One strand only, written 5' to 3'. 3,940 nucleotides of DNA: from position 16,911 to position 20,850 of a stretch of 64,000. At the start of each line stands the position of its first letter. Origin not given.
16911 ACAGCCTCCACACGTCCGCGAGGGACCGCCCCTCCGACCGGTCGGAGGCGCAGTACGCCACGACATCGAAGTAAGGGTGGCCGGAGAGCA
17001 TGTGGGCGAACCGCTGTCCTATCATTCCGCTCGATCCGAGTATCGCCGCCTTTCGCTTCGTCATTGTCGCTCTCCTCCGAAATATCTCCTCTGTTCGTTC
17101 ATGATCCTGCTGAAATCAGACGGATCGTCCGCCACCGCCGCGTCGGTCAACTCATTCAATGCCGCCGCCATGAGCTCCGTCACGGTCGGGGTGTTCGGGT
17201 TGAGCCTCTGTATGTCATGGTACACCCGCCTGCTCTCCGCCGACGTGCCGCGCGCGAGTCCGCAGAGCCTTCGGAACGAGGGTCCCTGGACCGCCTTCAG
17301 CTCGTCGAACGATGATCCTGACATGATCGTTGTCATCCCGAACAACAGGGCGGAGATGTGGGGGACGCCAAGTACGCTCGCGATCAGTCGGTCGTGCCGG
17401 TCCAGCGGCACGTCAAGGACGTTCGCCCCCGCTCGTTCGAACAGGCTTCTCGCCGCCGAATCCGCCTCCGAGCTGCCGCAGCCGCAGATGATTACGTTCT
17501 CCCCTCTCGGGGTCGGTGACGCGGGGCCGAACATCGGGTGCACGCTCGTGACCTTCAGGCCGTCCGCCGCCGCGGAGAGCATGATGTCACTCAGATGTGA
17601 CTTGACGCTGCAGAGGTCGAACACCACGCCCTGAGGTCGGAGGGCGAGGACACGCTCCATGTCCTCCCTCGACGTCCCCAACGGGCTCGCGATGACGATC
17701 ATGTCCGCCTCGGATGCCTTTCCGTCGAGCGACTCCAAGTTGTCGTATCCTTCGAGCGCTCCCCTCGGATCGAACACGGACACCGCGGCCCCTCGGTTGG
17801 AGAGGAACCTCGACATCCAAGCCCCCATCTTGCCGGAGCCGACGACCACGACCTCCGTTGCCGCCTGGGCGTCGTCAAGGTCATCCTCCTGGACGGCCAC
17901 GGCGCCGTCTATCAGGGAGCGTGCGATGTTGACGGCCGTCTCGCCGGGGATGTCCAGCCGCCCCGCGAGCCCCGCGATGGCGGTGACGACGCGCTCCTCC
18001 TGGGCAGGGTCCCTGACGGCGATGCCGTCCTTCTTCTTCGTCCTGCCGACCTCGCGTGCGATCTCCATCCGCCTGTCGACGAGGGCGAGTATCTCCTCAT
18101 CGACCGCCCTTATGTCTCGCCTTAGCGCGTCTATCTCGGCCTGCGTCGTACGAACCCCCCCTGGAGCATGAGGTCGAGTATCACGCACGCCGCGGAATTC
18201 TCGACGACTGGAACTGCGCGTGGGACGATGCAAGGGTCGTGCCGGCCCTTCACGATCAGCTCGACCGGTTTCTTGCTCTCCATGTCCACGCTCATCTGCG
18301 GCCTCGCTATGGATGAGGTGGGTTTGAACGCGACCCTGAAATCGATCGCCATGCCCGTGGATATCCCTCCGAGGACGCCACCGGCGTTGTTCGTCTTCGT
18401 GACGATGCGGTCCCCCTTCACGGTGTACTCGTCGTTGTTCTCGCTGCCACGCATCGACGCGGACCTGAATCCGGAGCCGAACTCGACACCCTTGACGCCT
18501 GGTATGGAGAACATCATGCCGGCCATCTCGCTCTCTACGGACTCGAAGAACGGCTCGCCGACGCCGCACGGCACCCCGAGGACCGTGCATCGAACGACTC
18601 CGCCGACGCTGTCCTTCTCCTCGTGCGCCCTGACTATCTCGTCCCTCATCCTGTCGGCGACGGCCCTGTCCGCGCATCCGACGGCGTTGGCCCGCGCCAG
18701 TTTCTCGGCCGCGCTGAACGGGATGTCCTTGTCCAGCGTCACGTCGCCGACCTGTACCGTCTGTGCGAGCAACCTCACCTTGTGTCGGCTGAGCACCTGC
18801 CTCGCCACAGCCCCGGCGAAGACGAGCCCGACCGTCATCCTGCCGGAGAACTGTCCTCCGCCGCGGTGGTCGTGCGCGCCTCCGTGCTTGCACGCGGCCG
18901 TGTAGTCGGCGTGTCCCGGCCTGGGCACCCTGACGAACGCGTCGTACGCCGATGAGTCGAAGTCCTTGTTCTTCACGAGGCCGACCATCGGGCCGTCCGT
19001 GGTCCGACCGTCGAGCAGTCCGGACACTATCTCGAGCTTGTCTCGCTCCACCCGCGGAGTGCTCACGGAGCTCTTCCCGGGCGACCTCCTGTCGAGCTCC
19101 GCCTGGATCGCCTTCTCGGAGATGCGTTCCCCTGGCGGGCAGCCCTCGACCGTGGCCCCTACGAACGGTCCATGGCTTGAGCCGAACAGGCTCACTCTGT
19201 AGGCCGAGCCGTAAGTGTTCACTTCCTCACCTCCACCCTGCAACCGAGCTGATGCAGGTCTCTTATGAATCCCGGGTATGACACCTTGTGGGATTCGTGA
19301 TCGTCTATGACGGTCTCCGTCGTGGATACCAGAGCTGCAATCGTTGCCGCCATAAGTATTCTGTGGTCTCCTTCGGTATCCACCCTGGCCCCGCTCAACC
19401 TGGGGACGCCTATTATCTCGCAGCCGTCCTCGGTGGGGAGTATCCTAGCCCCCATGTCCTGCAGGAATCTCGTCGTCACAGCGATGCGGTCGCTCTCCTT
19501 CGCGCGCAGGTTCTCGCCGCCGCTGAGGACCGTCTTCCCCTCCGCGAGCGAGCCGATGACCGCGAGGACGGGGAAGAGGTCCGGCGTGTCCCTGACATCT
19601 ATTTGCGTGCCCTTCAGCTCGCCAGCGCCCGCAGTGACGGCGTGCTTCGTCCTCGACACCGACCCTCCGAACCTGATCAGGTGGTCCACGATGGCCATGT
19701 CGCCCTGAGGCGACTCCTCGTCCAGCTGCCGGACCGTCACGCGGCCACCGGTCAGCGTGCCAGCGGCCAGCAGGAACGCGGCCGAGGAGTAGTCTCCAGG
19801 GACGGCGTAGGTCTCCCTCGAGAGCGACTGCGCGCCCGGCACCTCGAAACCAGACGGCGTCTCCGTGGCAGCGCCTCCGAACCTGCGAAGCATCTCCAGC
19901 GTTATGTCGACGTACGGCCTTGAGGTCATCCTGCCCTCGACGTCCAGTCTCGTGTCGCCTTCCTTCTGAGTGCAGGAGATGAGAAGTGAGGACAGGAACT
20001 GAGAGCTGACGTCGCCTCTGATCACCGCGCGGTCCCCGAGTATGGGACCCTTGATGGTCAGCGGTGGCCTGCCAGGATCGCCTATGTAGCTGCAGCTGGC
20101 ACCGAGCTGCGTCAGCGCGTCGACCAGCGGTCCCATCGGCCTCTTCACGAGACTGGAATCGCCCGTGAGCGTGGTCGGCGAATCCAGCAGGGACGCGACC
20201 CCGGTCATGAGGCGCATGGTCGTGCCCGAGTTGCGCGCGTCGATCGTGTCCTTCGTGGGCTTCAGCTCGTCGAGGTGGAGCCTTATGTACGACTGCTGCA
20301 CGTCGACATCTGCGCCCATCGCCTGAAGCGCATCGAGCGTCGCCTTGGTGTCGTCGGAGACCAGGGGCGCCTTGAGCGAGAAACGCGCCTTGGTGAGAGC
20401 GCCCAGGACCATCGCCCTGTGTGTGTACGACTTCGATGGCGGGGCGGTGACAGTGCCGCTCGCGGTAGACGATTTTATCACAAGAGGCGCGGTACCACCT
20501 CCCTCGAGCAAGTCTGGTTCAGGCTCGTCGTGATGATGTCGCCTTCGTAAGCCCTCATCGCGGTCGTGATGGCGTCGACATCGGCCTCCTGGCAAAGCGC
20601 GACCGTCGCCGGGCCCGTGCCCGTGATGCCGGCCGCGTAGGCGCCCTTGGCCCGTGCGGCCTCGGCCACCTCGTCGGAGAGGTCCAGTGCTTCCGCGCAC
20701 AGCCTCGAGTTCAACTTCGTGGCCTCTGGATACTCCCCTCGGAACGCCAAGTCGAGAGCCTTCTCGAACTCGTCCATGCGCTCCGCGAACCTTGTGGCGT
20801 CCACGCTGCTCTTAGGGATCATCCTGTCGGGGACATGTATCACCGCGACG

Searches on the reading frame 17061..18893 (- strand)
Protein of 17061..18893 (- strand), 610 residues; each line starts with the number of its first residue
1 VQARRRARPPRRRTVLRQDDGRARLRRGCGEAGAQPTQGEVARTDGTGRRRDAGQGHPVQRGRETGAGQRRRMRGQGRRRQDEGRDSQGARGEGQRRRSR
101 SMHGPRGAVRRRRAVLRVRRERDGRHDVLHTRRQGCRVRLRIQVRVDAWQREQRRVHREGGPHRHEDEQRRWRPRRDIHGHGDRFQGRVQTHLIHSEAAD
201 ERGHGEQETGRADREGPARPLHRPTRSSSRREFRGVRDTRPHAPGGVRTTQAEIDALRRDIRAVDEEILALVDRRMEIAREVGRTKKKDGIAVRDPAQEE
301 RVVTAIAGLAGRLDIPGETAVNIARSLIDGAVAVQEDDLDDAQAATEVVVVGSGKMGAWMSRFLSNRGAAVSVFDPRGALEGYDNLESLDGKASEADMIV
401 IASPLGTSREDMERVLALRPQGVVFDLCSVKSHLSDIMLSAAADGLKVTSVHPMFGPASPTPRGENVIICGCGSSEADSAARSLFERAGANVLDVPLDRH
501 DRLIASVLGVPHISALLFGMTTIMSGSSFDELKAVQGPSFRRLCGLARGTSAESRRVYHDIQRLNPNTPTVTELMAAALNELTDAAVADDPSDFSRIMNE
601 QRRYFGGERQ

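Call 23: search_protein_families(library=pfam, proteins=[window:17061-18893:-], max_evalue=0.00001)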
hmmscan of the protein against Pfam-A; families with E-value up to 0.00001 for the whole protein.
window:17061-18893:- (610 aa): 2 families
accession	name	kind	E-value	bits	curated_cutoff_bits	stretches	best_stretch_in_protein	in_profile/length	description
PF01817.26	CM_2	-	9.5e-17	61.4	27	1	257-336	1-80/80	Chorismate mutase type II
PF02153.23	PDH_N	-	1e-07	32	26.5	1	392-459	42-109/154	Prephenate dehydrogenase, nucleotide-binding domain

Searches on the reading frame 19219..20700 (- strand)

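Call 23: search_protein_families(library=pfam, proteins=[window:19219-20700:-], max_evalue=0.00001)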
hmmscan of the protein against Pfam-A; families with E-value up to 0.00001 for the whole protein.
window:19219-20700:- (493 aa): 1 family
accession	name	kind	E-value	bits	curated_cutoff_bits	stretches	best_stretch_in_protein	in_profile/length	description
PF00275.25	EPSP_synthase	-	2.7e-104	349.6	22.8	1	77-482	4-417/417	EPSP synthase (3-phosphoshikimate 1-carboxyvinyltransferase)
